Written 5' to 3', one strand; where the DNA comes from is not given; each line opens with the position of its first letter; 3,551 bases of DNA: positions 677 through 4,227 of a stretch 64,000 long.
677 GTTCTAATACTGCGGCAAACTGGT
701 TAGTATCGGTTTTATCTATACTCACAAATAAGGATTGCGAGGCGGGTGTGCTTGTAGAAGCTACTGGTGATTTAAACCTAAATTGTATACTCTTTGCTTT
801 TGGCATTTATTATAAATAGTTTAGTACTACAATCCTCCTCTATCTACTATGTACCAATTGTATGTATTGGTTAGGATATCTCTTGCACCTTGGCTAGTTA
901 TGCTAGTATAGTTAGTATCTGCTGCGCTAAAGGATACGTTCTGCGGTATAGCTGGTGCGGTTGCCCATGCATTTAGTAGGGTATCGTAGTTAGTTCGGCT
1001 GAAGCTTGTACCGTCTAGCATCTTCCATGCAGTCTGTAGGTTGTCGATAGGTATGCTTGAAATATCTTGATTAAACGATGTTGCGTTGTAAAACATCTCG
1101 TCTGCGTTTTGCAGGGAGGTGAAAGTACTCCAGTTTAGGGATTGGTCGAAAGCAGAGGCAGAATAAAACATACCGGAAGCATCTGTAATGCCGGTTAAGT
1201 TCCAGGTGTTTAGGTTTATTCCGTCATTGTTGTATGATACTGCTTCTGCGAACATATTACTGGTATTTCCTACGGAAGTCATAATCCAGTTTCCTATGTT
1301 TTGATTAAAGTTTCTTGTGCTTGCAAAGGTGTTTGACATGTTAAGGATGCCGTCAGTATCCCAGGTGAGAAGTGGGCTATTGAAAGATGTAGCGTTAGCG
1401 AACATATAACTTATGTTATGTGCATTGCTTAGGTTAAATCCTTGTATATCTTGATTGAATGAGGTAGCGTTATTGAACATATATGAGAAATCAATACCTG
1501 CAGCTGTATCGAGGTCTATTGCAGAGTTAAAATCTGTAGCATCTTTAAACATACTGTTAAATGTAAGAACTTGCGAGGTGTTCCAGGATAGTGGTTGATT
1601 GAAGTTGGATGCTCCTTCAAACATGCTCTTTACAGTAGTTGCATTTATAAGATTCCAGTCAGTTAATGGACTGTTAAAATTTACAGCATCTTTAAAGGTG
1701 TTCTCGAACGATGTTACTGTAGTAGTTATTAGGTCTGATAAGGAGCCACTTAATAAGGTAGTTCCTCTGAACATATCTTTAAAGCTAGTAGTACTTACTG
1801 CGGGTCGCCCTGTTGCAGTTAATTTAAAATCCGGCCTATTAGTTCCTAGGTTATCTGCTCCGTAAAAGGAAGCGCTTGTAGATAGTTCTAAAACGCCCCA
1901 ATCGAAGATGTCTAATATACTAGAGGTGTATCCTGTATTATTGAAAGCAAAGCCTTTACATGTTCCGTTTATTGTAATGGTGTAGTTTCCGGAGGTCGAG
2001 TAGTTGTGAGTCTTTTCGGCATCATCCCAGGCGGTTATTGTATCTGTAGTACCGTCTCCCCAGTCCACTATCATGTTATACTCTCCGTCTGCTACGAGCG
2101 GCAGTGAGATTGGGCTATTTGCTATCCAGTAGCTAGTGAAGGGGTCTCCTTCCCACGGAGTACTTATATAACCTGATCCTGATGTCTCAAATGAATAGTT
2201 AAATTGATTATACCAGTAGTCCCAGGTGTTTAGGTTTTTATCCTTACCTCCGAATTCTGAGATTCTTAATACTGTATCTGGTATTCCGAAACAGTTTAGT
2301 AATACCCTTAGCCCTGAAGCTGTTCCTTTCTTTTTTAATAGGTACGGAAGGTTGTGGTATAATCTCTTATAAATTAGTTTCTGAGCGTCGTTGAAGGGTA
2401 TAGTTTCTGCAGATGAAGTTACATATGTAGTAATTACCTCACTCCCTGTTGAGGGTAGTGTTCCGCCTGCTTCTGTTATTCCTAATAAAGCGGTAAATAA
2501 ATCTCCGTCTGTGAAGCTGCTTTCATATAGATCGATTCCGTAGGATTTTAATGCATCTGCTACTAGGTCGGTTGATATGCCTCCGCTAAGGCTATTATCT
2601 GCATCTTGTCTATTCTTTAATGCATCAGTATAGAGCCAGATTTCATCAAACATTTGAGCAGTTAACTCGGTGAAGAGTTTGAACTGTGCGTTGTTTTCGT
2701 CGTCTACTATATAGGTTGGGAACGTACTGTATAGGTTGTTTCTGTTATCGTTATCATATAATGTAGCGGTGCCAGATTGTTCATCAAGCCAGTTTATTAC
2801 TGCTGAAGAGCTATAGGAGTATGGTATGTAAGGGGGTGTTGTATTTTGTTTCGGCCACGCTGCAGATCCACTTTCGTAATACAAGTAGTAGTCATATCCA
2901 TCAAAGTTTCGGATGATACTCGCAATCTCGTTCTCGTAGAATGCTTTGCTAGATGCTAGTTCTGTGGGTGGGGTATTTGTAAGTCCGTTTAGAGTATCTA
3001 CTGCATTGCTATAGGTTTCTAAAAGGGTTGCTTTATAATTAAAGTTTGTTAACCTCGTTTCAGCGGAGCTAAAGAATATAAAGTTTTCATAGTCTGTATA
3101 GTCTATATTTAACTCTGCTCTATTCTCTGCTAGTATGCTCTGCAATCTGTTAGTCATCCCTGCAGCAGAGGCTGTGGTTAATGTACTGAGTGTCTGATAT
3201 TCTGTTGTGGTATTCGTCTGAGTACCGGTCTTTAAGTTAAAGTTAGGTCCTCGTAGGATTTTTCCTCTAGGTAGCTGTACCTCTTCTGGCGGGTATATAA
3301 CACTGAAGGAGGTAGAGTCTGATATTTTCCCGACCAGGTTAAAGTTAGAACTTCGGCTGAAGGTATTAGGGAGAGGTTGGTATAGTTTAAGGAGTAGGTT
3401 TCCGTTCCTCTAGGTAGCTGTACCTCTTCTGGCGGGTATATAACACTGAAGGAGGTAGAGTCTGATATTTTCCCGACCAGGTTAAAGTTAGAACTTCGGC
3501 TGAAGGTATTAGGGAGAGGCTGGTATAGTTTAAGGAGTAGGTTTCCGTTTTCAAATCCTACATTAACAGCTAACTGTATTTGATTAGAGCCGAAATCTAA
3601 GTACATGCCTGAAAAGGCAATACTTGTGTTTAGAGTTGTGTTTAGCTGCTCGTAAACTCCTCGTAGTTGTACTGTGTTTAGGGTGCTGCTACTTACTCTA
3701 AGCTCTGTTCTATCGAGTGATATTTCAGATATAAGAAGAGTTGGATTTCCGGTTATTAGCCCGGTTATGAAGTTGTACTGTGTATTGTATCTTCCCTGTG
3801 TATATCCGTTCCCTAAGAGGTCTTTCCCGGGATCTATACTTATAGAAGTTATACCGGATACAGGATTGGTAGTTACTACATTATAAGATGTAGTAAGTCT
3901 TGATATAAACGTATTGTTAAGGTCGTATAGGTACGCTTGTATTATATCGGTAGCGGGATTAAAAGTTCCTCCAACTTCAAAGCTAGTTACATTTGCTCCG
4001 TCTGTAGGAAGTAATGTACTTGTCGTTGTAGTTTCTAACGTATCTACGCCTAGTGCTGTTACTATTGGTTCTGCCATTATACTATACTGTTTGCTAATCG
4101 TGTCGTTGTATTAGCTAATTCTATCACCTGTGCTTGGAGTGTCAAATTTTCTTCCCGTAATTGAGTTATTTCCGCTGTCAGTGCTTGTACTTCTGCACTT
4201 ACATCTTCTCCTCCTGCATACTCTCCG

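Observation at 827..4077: A 143-bp near-perfect tandem duplication splits what would otherwise be one ~1036-aa tail-fibre ORF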

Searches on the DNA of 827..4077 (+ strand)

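Call 5: search_dna_similar(query=window:827-4077:+, collection=phages, mode=near, max_rows=20)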
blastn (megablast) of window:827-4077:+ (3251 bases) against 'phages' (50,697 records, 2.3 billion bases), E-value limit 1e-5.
No match.
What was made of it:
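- Tried and rejected: Near-identity search of 827-4077 against 50,697 phage records gave no match, so the window is not a deposited isolate (call 5).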

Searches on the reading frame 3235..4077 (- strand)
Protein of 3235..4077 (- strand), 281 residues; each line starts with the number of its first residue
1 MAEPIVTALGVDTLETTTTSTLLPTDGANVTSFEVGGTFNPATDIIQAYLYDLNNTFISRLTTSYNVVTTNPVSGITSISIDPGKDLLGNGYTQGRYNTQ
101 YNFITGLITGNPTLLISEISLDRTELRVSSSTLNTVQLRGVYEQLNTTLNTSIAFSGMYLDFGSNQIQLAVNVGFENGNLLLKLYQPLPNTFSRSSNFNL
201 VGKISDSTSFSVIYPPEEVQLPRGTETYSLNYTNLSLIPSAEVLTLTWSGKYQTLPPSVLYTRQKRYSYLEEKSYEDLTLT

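Call 18: find_encoding_contigs(protein=window:3235-4077:-, flank=10000, max_places=10)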
Protein window:3235-4077:- (281 aa): no gene with exactly this product is on record in the collection.

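Call 56: list_cluster_members(proteins=[window:3235-4077:-, window:830-3157:-, window:63284-63940:-, window:58060-58185:-, window:57860-58039:-, window:14362-14598:-])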
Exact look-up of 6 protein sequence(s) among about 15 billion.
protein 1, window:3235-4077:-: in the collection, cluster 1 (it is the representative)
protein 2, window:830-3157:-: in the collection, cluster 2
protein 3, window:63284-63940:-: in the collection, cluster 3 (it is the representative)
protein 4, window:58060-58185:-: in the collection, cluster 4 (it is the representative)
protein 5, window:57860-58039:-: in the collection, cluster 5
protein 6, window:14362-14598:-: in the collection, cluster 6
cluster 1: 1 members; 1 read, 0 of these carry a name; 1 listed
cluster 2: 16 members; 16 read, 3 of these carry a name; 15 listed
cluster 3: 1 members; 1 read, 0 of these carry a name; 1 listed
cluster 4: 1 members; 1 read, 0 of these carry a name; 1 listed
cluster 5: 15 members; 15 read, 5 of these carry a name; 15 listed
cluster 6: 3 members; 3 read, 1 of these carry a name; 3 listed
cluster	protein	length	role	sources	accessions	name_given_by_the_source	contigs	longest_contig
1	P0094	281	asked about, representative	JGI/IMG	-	-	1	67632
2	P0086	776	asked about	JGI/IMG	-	-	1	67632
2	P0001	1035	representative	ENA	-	-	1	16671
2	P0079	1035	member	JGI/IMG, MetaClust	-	\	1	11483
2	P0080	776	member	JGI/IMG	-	hypothetical protein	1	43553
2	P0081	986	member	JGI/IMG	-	hypothetical protein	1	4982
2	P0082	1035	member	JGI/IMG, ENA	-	-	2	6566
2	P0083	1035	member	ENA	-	-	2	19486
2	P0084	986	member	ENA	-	-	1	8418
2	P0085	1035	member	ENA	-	-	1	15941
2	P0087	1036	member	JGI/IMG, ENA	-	-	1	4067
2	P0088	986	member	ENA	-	-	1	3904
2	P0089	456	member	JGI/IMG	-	-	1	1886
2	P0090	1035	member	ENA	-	-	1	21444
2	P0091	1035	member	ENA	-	-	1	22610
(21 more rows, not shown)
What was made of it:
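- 3232..4077 (-): ORF A, 281 aa. It consists of native residues 1-225 of the fibre-like protein plus 56 out-of-frame residues, then TAA. This exact product is a singleton in the 15-billion-protein collection and sits on one 67,632-bp JGI/IMG contig (call 56).
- On False (heterotype) assembly duplication: The split products are singletons on one contig (call 56).
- It is the same 67,632-bp JGI/IMG contig for all six (call 56).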
